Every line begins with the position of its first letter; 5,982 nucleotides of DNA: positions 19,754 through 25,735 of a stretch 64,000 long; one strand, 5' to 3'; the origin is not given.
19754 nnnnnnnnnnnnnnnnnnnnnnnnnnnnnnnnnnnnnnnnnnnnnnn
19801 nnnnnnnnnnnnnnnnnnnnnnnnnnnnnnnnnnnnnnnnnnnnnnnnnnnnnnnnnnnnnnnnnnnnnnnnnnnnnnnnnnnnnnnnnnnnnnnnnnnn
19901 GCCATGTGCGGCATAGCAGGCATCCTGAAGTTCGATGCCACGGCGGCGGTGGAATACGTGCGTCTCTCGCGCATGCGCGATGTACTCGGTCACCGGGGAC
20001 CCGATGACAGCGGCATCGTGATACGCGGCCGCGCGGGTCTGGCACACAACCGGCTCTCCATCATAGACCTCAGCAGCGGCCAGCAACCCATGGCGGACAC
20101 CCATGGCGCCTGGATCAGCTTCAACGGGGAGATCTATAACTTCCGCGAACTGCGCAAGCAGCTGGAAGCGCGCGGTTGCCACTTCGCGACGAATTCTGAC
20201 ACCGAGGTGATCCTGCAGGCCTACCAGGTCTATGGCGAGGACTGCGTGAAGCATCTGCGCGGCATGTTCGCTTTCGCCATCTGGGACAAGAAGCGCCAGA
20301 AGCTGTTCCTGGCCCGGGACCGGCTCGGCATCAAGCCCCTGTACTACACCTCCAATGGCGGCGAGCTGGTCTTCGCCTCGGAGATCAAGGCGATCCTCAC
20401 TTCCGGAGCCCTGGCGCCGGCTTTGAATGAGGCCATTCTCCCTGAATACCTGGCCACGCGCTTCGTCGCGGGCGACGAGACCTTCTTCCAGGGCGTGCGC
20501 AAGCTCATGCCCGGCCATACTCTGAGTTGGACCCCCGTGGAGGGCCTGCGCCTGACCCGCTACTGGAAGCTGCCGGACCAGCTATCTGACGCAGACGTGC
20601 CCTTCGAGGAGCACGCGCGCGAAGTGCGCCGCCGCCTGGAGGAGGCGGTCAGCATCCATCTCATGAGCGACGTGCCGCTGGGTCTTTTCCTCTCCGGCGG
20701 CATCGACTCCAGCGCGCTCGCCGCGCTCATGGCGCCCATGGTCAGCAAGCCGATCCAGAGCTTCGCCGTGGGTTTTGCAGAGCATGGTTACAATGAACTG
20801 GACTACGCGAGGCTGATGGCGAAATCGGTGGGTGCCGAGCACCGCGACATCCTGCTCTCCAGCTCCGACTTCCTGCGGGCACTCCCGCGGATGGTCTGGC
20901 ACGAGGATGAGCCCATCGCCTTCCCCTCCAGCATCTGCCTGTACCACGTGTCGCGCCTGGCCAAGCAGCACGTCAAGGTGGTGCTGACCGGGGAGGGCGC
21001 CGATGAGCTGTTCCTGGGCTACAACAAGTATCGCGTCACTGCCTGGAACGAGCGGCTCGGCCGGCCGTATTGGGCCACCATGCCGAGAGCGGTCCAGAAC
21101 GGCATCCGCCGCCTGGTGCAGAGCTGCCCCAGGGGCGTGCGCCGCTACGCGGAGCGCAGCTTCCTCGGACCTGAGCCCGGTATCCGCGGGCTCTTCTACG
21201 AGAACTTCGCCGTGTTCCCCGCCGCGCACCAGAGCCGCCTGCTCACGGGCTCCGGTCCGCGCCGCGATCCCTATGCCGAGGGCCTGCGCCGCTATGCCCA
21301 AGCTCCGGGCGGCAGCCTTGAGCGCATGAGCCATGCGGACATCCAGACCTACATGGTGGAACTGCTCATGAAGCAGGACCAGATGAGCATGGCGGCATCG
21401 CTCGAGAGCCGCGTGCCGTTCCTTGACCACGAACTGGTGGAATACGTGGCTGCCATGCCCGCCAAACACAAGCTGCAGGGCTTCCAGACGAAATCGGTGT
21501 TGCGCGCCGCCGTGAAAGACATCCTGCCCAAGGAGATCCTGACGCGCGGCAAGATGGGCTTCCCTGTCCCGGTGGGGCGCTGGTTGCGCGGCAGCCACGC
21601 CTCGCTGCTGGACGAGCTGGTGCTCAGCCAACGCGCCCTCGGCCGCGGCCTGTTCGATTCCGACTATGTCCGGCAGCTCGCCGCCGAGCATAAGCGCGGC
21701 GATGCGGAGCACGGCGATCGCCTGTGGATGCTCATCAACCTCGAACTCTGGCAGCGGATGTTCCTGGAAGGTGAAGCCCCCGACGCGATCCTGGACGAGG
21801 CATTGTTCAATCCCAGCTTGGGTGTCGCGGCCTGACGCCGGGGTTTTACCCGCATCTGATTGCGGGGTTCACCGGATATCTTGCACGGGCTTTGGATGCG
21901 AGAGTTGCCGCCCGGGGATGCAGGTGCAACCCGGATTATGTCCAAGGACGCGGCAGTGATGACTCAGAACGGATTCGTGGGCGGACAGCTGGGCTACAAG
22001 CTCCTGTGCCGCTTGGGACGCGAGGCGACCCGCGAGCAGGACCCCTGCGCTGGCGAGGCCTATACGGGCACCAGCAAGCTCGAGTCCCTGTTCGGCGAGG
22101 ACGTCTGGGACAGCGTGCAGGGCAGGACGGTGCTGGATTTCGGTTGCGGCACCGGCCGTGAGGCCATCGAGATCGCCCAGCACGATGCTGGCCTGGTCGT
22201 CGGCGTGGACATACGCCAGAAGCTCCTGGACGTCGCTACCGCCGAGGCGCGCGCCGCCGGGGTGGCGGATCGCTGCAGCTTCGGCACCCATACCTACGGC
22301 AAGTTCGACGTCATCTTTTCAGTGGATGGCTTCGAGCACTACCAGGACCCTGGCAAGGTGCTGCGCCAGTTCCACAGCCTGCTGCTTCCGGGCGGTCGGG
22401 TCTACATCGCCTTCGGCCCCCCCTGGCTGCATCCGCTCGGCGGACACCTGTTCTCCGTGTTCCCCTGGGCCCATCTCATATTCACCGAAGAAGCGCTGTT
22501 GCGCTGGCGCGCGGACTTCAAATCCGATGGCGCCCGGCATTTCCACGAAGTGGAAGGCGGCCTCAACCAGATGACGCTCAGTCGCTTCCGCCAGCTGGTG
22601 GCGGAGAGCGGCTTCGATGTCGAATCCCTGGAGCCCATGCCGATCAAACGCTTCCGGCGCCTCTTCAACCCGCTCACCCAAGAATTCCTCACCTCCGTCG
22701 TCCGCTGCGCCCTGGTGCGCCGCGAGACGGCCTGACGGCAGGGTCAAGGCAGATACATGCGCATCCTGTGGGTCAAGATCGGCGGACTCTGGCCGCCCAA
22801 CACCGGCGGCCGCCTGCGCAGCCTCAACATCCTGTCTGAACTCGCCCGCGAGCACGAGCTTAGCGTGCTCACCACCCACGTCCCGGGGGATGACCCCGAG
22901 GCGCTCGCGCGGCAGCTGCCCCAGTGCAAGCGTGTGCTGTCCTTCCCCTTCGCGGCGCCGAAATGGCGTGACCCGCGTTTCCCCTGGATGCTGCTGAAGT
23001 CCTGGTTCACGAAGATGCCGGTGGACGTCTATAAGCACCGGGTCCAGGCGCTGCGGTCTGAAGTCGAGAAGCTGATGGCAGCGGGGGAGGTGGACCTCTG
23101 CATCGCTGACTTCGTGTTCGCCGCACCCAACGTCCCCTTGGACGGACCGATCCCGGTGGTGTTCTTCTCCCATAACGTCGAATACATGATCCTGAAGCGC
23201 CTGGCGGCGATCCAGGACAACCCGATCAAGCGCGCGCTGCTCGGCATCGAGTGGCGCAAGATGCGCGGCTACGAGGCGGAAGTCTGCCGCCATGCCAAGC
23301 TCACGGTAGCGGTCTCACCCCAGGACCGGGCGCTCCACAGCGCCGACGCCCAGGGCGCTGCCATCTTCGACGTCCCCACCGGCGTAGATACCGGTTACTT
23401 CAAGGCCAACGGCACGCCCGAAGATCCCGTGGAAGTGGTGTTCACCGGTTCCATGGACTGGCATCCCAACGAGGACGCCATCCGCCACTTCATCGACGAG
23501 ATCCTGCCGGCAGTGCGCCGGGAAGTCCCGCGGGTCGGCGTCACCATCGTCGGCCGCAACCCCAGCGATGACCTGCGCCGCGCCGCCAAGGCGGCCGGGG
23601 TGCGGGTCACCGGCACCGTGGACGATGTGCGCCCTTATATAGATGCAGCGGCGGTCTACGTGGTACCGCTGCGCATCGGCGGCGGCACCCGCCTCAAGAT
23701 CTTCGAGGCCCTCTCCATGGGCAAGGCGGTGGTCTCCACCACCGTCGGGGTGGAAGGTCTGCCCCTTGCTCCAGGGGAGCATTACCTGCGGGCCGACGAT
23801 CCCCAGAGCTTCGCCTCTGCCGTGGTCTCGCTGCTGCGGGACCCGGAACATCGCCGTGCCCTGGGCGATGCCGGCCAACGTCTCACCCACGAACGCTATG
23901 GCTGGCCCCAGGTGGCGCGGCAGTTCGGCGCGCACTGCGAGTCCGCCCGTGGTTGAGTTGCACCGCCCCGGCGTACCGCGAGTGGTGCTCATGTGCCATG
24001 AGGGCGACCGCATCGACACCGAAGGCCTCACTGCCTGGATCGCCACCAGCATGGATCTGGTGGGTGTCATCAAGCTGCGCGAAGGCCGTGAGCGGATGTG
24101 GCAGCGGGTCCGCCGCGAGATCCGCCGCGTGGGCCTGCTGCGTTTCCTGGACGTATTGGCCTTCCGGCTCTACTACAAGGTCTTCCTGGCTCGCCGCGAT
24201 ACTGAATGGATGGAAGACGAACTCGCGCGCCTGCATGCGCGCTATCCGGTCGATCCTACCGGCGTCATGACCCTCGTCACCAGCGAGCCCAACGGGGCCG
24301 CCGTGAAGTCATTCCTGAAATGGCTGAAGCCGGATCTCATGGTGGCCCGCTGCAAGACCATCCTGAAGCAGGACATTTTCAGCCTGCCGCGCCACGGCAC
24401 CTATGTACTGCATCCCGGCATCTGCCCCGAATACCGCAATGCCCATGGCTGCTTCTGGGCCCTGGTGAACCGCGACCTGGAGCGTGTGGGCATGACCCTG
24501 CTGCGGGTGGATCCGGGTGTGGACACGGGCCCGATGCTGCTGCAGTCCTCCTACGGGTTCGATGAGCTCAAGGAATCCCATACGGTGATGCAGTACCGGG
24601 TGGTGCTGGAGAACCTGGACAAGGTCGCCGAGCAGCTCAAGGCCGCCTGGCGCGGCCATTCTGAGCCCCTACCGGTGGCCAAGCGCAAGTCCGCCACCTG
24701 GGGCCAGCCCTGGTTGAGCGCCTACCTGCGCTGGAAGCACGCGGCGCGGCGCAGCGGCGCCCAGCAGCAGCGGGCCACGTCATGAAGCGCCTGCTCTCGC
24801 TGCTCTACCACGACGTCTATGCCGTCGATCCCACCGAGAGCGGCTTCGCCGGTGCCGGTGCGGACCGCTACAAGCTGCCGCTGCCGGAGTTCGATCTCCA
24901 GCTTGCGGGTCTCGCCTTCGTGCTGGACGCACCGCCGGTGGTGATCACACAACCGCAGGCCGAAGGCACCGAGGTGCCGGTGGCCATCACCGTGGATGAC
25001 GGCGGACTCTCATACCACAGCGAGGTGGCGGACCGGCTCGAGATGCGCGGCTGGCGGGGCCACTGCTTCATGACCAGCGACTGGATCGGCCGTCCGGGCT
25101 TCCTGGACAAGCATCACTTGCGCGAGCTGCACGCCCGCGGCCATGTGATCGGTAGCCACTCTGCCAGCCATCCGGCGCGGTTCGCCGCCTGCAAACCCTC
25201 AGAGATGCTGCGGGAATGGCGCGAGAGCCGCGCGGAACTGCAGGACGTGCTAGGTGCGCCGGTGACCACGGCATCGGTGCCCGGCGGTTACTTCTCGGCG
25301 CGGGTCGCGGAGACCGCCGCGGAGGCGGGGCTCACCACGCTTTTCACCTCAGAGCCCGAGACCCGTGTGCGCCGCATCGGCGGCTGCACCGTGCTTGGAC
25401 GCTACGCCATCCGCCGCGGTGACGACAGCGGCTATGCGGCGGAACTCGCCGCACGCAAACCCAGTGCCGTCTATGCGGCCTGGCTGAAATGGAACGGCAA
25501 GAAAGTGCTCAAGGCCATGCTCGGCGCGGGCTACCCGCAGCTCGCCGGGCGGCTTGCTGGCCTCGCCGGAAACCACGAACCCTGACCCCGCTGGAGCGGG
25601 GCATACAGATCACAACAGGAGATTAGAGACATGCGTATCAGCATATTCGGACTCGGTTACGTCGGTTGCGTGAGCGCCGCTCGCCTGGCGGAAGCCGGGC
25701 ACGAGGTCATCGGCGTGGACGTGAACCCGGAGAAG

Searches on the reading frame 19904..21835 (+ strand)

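Call 12: search_protein_families(library=ncbifam, proteins=[window:19904-21835:+], max_evalue=0.00001)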
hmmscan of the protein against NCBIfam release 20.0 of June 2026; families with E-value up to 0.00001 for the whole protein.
window:19904-21835:+ (643 aa): 9 families
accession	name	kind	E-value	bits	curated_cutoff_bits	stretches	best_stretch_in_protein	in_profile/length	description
TIGR01536.1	asn_synth_AEB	equivalog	6.3e-164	546.8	267.1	1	2-553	1-517/517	asparagine synthase (glutamine-hydrolyzing)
TIGR03108.1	eps_aminotran_1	hypoth_equivalog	3.3e-160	534.8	816.9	1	1-615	1-623/628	XrtA/PEP-CTERM system amidotransferase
TIGR03104.1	trio_amidotrans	equivalog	3.5e-134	448.2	570.1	2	1-378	1-385/589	N-acetylglutaminylglutamine amidotransferase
NF006949.0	PRK09431.1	equivalog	1.3e-104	350.7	499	3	1-165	1-166/554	asparagine synthase B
NF033535.1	lass_lactam_cya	exception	1.1e-84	285.3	525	2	1-415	1-417/668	lasso peptide isopeptide bond-forming cyclase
NF033561.1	macrolact_Ik_Al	subfamily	8.5e-30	103.9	300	1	113-371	74-332/561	albusnodin/ikarugamycin family macrolactam cyclase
TIGR01134.1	purF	equivalog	3.2e-14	53.1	350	1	41-164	63-199/432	amidophosphoribosyltransferase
NF001484.0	PRK00331.1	subfamily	7.7e-12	44.4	381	1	69-169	95-203/601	isomerizing glutamine--fructose-6-phosphate transaminase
TIGR01135.1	glmS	equivalog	3.4e-11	42.4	418.05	1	62-169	86-202/607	glutamine--fructose-6-phosphate transaminase (isomerizing)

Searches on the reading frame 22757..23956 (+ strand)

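Call 12: search_protein_families(library=ncbifam, proteins=[window:22757-23956:+], max_evalue=0.00001)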
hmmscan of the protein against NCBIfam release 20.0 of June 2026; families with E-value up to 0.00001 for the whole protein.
window:22757-23956:+ (399 aa): 3 families
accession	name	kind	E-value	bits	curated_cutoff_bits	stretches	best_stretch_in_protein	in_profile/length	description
TIGR03087.1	stp1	hypoth_equivalog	4.9e-65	220.2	316.65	1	12-390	10-390/397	TIGR03087 family PEP-CTERM/XrtA system glycosyltransferase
TIGR03088.1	stp2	hypoth_equivalog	5.3e-09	35.6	409.05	1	250-390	220-366/374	TIGR03088 family PEP-CTERM/XrtA system glycosyltransferase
TIGR04063.1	stp3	hypoth_equivalog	7.7e-06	25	442.05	0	242-390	228-388/397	TIGR04063 family PEP-CTERM/XrtA system glycosyltransferase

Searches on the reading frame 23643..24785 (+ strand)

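Call 12: search_protein_families(library=ncbifam, proteins=[window:23643-24785:+], max_evalue=0.00001)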
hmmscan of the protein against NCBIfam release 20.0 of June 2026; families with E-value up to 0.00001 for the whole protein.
window:23643-24785:+ (380 aa): 3 families
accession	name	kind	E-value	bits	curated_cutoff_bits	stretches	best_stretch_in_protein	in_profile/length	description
NF005998.1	PRK08125.1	equivalog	2.6e-09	36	777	1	225-368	71-214/649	bifunctional UDP-4-amino-4-deoxy-L-arabinose formyltransferase/UDP-glucuronic acid oxidase ArnA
TIGR00460.1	fmt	equivalog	2.5e-07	30.1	201.5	1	225-318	75-168/315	methionyl-tRNA formyltransferase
NF005414.0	PRK06988.1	equivalog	2.6e-07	30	316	1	207-304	55-152/311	formyltransferase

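Call 30: search_protein_families(library=pfam, proteins=[window:23643-24785:+], max_evalue=0.01)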
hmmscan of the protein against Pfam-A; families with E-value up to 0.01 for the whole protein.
window:23643-24785:+ (380 aa): 1 family
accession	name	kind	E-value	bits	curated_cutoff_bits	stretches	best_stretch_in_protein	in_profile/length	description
PF00551.24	Formyl_trans_N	-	1.4e-10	41.6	26.1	1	219-317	69-166/181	Formyl transferase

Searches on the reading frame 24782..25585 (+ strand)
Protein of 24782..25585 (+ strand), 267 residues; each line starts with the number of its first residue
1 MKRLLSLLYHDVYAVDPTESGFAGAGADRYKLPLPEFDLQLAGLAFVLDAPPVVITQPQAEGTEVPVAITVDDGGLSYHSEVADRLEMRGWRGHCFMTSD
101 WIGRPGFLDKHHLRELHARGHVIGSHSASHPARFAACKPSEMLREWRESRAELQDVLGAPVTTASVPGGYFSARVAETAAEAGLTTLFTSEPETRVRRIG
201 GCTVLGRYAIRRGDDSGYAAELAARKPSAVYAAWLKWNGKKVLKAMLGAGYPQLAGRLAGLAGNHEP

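Call 13: search_protein_families(library=ncbifam, proteins=[window:24782-25585:+], max_evalue=0.00001)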
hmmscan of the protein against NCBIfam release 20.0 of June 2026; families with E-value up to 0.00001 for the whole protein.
window:24782-25585:+ (267 aa): 1 family
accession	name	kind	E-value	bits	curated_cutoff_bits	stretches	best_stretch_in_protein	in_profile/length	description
TIGR02764.1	spore_ybaN_pdaB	equivalog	6.5e-08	32.6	237.4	1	64-187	5-124/191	polysaccharide deacetylase family sporulation protein PdaB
